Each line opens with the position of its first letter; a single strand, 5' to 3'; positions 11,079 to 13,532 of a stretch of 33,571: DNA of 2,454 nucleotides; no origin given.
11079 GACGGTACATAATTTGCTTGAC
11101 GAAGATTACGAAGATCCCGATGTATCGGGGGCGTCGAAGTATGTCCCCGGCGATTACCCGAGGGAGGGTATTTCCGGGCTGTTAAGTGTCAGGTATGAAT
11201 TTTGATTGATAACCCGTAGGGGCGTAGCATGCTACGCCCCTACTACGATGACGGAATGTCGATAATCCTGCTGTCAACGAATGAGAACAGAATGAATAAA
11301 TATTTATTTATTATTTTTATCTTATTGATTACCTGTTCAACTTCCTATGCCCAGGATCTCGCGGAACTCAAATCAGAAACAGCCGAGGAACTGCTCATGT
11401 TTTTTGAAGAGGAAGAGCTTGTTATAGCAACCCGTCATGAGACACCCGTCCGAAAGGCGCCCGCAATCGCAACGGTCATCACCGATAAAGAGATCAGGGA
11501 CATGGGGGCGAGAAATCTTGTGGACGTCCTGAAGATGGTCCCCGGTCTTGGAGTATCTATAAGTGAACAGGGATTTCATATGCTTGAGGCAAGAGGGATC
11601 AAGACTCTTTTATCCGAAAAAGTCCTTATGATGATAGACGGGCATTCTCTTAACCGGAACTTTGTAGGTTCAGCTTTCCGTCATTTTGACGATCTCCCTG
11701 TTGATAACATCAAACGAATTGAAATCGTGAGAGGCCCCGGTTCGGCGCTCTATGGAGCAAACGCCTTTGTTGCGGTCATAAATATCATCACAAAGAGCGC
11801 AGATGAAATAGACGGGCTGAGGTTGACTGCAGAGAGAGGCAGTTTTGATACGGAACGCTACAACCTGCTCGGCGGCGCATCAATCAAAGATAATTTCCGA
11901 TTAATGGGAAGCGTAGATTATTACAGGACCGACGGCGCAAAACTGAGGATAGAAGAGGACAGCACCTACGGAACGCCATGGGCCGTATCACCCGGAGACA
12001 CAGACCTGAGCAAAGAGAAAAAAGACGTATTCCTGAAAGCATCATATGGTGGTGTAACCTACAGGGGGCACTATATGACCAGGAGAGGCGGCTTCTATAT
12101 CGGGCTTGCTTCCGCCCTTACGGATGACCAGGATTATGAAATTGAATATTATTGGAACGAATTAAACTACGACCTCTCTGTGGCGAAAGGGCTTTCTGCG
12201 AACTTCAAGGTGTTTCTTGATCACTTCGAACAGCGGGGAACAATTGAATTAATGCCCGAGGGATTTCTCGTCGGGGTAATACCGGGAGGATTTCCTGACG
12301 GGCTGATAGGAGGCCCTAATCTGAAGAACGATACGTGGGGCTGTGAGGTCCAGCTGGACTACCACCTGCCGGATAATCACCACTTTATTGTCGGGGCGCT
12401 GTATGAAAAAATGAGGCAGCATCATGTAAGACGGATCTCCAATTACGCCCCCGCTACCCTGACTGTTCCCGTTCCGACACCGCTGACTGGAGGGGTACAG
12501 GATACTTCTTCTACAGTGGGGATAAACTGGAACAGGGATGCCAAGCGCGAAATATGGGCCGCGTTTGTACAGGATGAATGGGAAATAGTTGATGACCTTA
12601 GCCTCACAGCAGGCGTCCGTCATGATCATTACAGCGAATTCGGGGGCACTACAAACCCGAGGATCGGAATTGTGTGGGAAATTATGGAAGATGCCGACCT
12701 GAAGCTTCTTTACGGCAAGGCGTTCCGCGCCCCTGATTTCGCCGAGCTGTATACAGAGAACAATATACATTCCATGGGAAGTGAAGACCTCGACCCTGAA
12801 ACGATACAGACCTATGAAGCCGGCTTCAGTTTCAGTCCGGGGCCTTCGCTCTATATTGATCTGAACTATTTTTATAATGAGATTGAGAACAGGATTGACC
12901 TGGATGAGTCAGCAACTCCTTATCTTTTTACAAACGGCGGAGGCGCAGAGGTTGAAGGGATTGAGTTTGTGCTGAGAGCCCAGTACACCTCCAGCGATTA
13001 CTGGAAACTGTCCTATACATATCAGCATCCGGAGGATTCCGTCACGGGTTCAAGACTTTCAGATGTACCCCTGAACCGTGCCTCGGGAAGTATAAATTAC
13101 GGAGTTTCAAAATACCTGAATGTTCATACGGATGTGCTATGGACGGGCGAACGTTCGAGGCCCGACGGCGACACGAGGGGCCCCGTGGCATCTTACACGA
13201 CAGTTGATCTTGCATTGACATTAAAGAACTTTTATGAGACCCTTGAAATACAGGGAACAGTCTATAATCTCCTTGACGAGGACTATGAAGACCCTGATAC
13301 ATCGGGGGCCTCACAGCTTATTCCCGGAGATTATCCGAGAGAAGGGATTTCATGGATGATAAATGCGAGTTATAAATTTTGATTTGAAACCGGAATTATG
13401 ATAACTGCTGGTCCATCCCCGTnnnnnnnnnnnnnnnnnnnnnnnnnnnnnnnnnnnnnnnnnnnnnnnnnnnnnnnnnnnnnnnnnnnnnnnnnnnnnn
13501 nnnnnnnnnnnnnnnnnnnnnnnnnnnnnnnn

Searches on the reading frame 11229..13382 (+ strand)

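Call 36: search_protein_families(library=pfam, proteins=[window:11229-13382:+], max_evalue=0.001)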
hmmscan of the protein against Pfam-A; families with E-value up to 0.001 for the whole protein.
window:11229-13382:+ (717 aa): 4 families
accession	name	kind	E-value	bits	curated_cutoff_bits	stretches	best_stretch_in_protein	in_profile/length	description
PF00593.30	TonB_dep_Rec_b-barrel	-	2.8e-52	179.5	27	1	275-681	31-436/436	TonB dependent receptor-like, beta-barrel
PF07715.20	Plug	-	9.3e-21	74.8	23.9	1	74-181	2-105/107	TonB-dependent Receptor Plug Domain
PF14905.12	OMP_b-brl_3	-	5.3e-08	32.8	27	1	508-697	200-389/408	Outer membrane protein beta-barrel family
PF25183.1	OMP_b-brl_4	-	2.5e-06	26.7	30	1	416-471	342-396/838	Outer membrane beta barrel domain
